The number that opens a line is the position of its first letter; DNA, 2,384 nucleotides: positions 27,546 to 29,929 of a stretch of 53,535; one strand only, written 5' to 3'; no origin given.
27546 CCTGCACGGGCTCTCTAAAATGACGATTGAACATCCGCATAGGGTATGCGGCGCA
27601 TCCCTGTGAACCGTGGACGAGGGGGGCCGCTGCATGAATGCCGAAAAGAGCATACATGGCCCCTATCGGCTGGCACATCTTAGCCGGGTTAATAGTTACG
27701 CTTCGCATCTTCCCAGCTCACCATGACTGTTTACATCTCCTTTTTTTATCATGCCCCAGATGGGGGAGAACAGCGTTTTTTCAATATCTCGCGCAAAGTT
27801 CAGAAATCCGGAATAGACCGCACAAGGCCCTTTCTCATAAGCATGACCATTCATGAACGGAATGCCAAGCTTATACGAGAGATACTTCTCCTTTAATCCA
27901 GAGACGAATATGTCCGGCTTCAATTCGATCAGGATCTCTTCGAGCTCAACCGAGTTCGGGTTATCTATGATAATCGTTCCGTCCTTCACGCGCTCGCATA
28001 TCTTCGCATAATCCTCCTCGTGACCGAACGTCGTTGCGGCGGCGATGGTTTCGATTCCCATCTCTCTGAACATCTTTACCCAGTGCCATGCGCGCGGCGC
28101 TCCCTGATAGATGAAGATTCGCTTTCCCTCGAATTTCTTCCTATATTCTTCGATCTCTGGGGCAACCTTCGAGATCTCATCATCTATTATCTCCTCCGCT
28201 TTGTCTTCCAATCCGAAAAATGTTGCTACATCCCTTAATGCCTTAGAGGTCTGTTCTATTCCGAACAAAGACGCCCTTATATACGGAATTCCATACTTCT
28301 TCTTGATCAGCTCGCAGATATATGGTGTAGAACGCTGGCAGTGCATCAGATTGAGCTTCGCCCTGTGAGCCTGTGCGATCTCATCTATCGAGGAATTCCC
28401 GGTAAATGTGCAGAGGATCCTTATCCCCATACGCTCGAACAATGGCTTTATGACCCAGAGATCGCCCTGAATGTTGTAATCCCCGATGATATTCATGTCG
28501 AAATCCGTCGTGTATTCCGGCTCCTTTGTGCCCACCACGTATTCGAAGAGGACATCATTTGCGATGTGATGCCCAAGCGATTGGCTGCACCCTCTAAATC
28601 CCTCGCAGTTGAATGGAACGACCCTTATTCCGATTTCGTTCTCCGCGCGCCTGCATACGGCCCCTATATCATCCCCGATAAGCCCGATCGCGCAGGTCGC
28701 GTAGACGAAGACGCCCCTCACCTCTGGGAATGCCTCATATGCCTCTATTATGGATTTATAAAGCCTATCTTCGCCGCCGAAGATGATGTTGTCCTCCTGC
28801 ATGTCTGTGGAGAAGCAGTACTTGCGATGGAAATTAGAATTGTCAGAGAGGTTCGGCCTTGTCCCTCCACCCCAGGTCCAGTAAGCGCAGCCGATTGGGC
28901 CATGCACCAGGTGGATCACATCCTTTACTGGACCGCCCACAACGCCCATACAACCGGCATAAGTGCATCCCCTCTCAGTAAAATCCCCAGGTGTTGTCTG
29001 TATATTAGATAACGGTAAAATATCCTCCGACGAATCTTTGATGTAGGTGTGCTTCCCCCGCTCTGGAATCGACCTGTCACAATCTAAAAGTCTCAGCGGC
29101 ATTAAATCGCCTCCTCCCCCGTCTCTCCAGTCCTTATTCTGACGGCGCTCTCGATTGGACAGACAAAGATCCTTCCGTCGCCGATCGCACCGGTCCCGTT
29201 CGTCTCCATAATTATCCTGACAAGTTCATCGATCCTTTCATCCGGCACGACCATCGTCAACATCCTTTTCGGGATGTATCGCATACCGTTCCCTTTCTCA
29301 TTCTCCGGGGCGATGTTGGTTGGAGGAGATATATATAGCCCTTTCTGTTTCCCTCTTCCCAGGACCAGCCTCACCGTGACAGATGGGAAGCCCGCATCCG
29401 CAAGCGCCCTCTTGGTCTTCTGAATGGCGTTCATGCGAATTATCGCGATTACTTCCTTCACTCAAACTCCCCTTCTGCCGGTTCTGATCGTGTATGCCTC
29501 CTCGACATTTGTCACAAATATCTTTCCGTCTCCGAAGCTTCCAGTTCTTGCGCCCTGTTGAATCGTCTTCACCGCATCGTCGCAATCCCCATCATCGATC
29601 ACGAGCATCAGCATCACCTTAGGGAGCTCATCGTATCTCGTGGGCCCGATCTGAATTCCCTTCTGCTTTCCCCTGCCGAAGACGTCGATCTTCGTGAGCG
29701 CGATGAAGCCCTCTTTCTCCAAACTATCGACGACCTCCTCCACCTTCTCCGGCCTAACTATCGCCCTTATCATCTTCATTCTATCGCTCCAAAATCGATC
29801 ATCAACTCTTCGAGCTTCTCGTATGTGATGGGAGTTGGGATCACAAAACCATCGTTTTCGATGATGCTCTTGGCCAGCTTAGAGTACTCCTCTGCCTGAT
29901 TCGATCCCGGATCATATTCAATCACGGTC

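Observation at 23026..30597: Compact nifH-nifI1-nifI2-nifD-nifK...nifB cluster with full catalytic ligand set but no nifE/nifN, nifX, nifV or modABC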

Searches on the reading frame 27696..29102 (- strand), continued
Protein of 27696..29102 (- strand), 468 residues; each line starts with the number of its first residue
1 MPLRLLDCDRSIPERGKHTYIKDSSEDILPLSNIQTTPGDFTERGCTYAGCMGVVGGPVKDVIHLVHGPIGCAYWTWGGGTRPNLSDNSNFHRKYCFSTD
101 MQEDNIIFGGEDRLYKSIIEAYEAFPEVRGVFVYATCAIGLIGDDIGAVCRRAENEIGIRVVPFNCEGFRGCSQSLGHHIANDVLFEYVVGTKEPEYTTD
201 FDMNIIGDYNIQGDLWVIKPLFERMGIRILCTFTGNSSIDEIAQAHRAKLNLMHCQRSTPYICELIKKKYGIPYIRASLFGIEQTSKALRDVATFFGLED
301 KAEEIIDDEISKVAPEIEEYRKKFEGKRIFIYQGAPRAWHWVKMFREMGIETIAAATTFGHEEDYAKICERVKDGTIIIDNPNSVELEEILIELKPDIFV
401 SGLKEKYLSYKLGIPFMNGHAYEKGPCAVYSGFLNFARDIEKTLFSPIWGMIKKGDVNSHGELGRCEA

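Call 29: find_encoding_contigs(protein=P0023, flank=10000, max_places=1)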
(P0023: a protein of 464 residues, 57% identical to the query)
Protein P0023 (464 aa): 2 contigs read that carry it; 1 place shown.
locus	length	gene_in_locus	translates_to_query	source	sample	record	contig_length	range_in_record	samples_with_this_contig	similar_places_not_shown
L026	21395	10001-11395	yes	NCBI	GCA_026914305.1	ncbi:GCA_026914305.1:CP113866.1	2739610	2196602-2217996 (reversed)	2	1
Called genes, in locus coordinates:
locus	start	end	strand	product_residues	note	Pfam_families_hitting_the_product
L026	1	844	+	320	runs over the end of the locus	PF13177:DNA_pol3_delta2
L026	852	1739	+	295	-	PF04468:PSP1, PF28472:PSP1_3rd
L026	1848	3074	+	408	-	PF02646:RmuC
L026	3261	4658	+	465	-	PF00682:HMGL-like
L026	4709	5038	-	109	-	PF21956:DUF6922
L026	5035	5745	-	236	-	PF08843:AbiEii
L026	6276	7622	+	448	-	PF00909:Ammonium_transp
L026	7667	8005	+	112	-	PF00543:P-II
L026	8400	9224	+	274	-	PF00142:Fer4_NifH, PF01656:CbiA, PF02374:ArsA_ATPase (weak), PF10609:ParA (weak), PF13614:AAA_31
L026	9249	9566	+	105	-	PF00543:P-II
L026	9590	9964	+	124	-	PF00543:P-II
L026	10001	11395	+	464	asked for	PF00148:Oxidored_nitro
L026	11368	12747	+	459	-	PF00148:Oxidored_nitro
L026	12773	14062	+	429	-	PF00148:Oxidored_nitro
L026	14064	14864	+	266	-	PF04055:Radical_SAM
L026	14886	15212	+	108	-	PF02579:Nitro_FeMo-Co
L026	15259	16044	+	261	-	PF13531:SBP_bac_11, PF01547:SBP_bac_1 (weak)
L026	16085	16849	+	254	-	PF00528:BPD_transp_1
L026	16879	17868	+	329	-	PF00682:HMGL-like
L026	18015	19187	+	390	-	PF13433:Peripla_BP_5, PF13458:Peripla_BP_6, PF01094:ANF_receptor, PF13433:Peripla_BP_5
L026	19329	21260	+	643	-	PF00330:Aconitase, PF00694:Aconitase_C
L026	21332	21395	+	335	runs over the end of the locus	PF00180:Iso_dh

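Call 50: search_protein_families(library=ncbifam, proteins=[L012:16126-17250:+, L012:15443-16126:+, L004:12851-13342:+, L026:12773-14062:+, L023:10428-11633:+, L023:9241-10437:+], max_evalue=0.00001)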
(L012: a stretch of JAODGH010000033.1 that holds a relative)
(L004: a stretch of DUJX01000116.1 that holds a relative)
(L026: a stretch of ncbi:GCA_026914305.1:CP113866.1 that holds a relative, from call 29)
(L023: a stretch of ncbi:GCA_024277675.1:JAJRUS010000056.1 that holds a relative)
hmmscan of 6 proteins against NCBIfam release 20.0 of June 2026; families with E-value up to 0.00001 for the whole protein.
L012:16126-17250:+ (375 aa): 29 families (the best 25 are shown)
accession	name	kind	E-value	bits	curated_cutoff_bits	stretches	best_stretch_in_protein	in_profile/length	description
TIGR02660.1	nifV_homocitr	equivalog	7.1e-158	525.7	462.9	1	6-368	3-365/365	homocitrate synthase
NF002085.0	PRK00915.1-2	subfamily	4.9e-131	437.9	517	1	7-374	16-382/504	2-isopropylmalate synthase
TIGR02090.1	LEU1_arch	subfamily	4.6e-124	414.2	484.75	1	7-366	3-361/363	isopropylmalate/citramalate/homocitrate synthases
NF041069.1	IPMS_Sufob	equivalog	3.4e-109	365.5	600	1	7-372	3-369/371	isopropylmalate synthase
TIGR02146.1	LysS_fung_arch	equivalog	4.5e-97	325.4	413.55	1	8-345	2-339/344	homocitrate synthase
NF002086.0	PRK00915.1-3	equivalog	1.1e-87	294.7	532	1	7-370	9-383/516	2-isopropylmalate synthase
NF002088.0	PRK00915.1-5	equivalog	1.8e-81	274.2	697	1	7-367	6-377/514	2-isopropylmalate synthase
TIGR00973.1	leuA_bact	equivalog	2.2e-79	267.2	598.7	1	7-365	4-373/494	2-isopropylmalate synthase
NF002087.0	PRK00915.1-4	equivalog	8.7e-79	265.4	729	1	6-364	8-378/516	2-isopropylmalate synthase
NF002084.0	PRK00915.1-1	equivalog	2e-64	218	748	1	6-337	6-349/523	2-isopropylmalate synthase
TIGR00977.1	citramal_synth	equivalog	1.8e-50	171.7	450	1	7-342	4-356/526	citramalate synthase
NF042433.1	CitmalDyn_Leptosp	equivalog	8.2e-49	166.5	950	1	7-359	10-372/514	(R)-citramalate synthase CimA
NF042434.1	IPMS_Lepto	equivalog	1.4e-48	165.8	500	1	6-354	7-372/374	2-isopropylmalate synthase LeuA2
NF006049.0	PRK08195.1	subfamily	1.8e-26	93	229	1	6-265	9-270/344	4-hyroxy-2-oxovalerate/4-hydroxy-2-oxopentanoic acid aldolase,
NF002991.1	PRK03739.1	subfamily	2.3e-26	92.6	455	1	180-370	226-431/550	2-isopropylmalate synthase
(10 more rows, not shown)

L012:15443-16126:+ (228 aa): 9 families
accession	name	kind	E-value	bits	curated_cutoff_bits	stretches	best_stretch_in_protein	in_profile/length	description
NF005458.0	PRK07053.1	equivalog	2.9e-51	174.1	250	1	2-225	4-230/234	glutamine amidotransferase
NF005072.0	PRK06490.1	equivalog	4.3e-41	140.5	339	1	2-198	15-210/251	glutamine amidotransferase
NF006098.0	PRK08250.1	equivalog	7.1e-38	130.5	301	1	1-220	1-226/239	glutamine amidotransferase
NF006562.0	PRK09065.1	equivalog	1.3e-28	100.2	205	1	26-209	38-224/242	glutamine amidotransferase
NF005743.0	PRK07567.1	equivalog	3.4e-25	88.7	264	1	40-190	49-207/245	glutamine amidotransferase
TIGR00888.1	guaA_Nterm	equivalog_domain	6.5e-18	64.8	172.15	1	42-176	41-168/188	glutamine-hydrolyzing GMP synthase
NF001975.0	PRK00758.1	equivalog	3.6e-17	62.6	198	1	37-175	38-165/185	GMP synthase subunit A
NF000848.1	PRK00074.1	equivalog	1.1e-13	50.6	400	1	42-176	41-171/512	glutamine-hydrolyzing GMP synthase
NF004212.0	PRK05665.1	equivalog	1.4e-11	44.6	309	1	33-200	46-213/241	amidotransferase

L004:12851-13342:+ (164 aa): 14 families
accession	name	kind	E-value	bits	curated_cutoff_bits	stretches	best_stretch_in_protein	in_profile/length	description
TIGR02660.1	nifV_homocitr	equivalog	9.8e-51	173.1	462.9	1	28-164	2-139/365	homocitrate synthase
NF002085.0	PRK00915.1-2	subfamily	1.4e-40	139.5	517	1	23-164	9-151/504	2-isopropylmalate synthase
TIGR02090.1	LEU1_arch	subfamily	7.9e-38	130.5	484.75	1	28-164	1-138/363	isopropylmalate/citramalate/homocitrate synthases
TIGR02146.1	LysS_fung_arch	equivalog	1.2e-31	110.3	413.55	1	30-164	1-136/344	homocitrate synthase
NF041069.1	IPMS_Sufob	equivalog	2.6e-30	106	600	1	29-164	2-139/371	isopropylmalate synthase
NF002088.0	PRK00915.1-5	equivalog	6.2e-27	94.3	697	1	26-164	2-145/514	2-isopropylmalate synthase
NF002086.0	PRK00915.1-3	equivalog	8.3e-24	83.9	532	1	24-164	3-148/516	2-isopropylmalate synthase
TIGR00973.1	leuA_bact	equivalog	3.6e-22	78.5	598.7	1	27-164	1-143/494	2-isopropylmalate synthase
NF002087.0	PRK00915.1-4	equivalog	7.6e-19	67.6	729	1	24-163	3-147/516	2-isopropylmalate synthase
NF002084.0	PRK00915.1-1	equivalog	9.1e-17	60.8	748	1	26-163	3-145/523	2-isopropylmalate synthase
NF042434.1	IPMS_Lepto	equivalog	1.2e-11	44.2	500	1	24-149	2-133/374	2-isopropylmalate synthase LeuA2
NF042433.1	CitmalDyn_Leptosp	equivalog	2.4e-11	42.9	950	1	24-162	4-149/514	(R)-citramalate synthase CimA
TIGR00977.1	citramal_synth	equivalog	1.2e-08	33.7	450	1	27-156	1-140/526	citramalate synthase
NF006049.0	PRK08195.1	subfamily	3.8e-06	26.2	229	1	23-69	3-49/344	4-hyroxy-2-oxovalerate/4-hydroxy-2-oxopentanoic acid aldolase,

L026:12773-14062:+ (429 aa): 16 families
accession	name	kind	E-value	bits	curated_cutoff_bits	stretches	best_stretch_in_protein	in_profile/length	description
TIGR01862.1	N2-ase-Ialpha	subfamily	4.5e-114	381.5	486.05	1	16-428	16-444/444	nitrogenase component I subunit alpha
TIGR01284.1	alt_nitrog_alph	subfamily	1.1e-106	357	512.8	1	10-428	20-451/457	nitrogenase subunit alpha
TIGR01283.1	nifE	equivalog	1.8e-103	346.6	505.1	1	8-428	18-452/459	nitrogenase iron-molybdenum cofactor biosynthesis protein NifE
TIGR01282.1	nifD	equivalog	8.2e-97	324.8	653.55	1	23-429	37-462/466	nitrogenase molybdenum-iron protein alpha chain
TIGR01860.1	VNFD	equivalog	9.8e-87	291.5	823.1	1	18-428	30-453/461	nitrogenase vanadium-iron protein, alpha chain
TIGR01861.1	ANFD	equivalog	3.9e-78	263.1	873.8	1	11-428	24-454/513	nitrogenase iron-iron protein, alpha chain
NF011047.0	PRK14477.1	equivalog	5.6e-78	262.7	1229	1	21-428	21-445/917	bifunctional nitrogenase iron-molybdenum cofactor biosynthesis protein NifEN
TIGR01278.1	DPOR_BchB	equivalog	5.6e-22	78.3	490.35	1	39-409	14-405/512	ferredoxin:protochlorophyllide reductase (ATP-dependent) subunit B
TIGR02932.1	vnfK_nitrog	equivalog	8.1e-18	64.5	873.95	1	35-315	15-318/457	V-containing nitrogenase subunit beta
TIGR03282.1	methan_mark_13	equivalog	9.5e-15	54.4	268.4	1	52-147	21-114/352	Ni-sirohydrochlorin a,c-diamide reductive cyclase catalytic subunit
NF002789.0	PRK02910.1-3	equivalog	1.2e-11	44.1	509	1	46-399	21-394/535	ferredoxin:protochlorophyllide reductase (ATP-dependent) subunit B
TIGR02931.1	anfK_nitrog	equivalog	2.4e-11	43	853.85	1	35-210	18-200/461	Fe-only nitrogenase subunit beta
TIGR01286.1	nifK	equivalog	5.4e-11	41.6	427.3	1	33-208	66-250/516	nitrogenase molybdenum-iron protein subunit beta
NF002768.0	PRK02842.1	equivalog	6.2e-10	38.5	324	1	79-337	68-319/423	ferredoxin:protochlorophyllide reductase (ATP-dependent) subunit N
TIGR01279.1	DPOR_bchN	equivalog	8.8e-09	34.7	419.95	1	36-336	10-305/407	ferredoxin:protochlorophyllide reductase (ATP-dependent) subunit N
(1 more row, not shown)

L023:10428-11633:+ (401 aa): 27 families (the best 25 are shown)
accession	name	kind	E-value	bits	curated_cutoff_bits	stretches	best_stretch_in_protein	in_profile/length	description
TIGR02660.1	nifV_homocitr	equivalog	6.1e-156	519.3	462.9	1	3-367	2-364/365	homocitrate synthase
NF002085.0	PRK00915.1-2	subfamily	2.7e-117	392.6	517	1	2-371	13-379/504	2-isopropylmalate synthase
TIGR02090.1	LEU1_arch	subfamily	5.3e-109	364.6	484.75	1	4-352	2-348/363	isopropylmalate/citramalate/homocitrate synthases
NF041069.1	IPMS_Sufob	equivalog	6.6e-96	321.8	600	1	4-357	2-355/371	isopropylmalate synthase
TIGR02146.1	LysS_fung_arch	equivalog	3.6e-93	312.5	413.55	1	5-349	1-343/344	homocitrate synthase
NF002086.0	PRK00915.1-3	equivalog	7.8e-87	291.9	532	1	2-368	6-381/516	2-isopropylmalate synthase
NF002088.0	PRK00915.1-5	equivalog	2.9e-81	273.5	697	1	3-364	4-374/514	2-isopropylmalate synthase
TIGR00973.1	leuA_bact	equivalog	7.6e-80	268.7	598.7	1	3-364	2-372/494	2-isopropylmalate synthase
NF002087.0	PRK00915.1-4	equivalog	1e-78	265.1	729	1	3-366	7-380/516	2-isopropylmalate synthase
NF002084.0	PRK00915.1-1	equivalog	3.1e-68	230.6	748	1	3-334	5-346/523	2-isopropylmalate synthase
TIGR00977.1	citramal_synth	equivalog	1.8e-55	188.3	450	1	2-345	1-359/526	citramalate synthase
NF042433.1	CitmalDyn_Leptosp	equivalog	3e-48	164.7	950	1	3-342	8-355/514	(R)-citramalate synthase CimA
NF042434.1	IPMS_Lepto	equivalog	5.7e-47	160.5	500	1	3-353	6-371/374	2-isopropylmalate synthase LeuA2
NF006049.0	PRK08195.1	subfamily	1.3e-28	100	229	1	140-267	144-271/344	4-hyroxy-2-oxovalerate/4-hydroxy-2-oxopentanoic acid aldolase,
TIGR03217.1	4OH_2_O_val_ald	equivalog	1.2e-25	90.5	286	1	2-264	2-263/334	4-hydroxy-2-oxovalerate aldolase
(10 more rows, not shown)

L023:9241-10437:+ (398 aa): 0 families

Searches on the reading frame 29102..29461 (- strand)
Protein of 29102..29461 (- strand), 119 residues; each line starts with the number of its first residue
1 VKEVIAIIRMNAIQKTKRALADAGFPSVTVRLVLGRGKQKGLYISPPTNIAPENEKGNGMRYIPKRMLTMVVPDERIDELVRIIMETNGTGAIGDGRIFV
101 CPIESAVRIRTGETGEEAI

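Call 3: search_protein_families(library=ncbifam, proteins=[window:29102-29461:-], max_evalue=0.00001)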
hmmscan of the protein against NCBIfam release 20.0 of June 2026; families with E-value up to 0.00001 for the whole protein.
window:29102-29461:- (119 aa): 2 families
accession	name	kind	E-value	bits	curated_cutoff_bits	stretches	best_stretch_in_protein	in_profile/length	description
NF008111.0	PRK10858.1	equivalog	1.5e-18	67.2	202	1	1-119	1-112/112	nitrogen regulatory protein P-II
NF007946.0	PRK10665.1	equivalog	5.7e-17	62.5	181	1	1-118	1-111/112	P-II family nitrogen regulator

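Call 4: search_protein_families(library=pfam, proteins=[window:29102-29461:-], max_evalue=0.00001)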
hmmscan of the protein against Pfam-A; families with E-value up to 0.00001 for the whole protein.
window:29102-29461:- (119 aa): 1 family
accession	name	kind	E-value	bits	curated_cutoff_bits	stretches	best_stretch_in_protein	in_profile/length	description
PF00543.27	P-II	-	1.7e-22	80.1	25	1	1-113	1-102/102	Nitrogen regulatory protein P-II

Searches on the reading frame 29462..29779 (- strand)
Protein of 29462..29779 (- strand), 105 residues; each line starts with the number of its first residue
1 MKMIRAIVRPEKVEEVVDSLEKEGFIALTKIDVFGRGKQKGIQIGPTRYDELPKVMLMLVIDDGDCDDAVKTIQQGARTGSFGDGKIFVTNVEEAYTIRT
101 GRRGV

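Call 3: search_protein_families(library=ncbifam, proteins=[window:29462-29779:-], max_evalue=0.00001)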
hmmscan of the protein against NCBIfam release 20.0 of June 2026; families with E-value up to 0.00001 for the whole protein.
window:29462-29779:- (105 aa): 2 families
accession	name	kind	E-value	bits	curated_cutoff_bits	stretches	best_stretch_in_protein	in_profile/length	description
NF008111.0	PRK10858.1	equivalog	8.5e-17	61.6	202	1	1-102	1-106/112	nitrogen regulatory protein P-II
NF007946.0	PRK10665.1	equivalog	1.5e-16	61.1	181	1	1-102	1-106/112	P-II family nitrogen regulator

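Call 4: search_protein_families(library=pfam, proteins=[window:29462-29779:-], max_evalue=0.00001)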
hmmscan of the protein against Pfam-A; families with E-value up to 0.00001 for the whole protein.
window:29462-29779:- (105 aa): 1 family
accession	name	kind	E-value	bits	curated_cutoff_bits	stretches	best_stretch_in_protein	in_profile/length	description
PF00543.27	P-II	-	2.4e-26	92.5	25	1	1-101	1-101/102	Nitrogen regulatory protein P-II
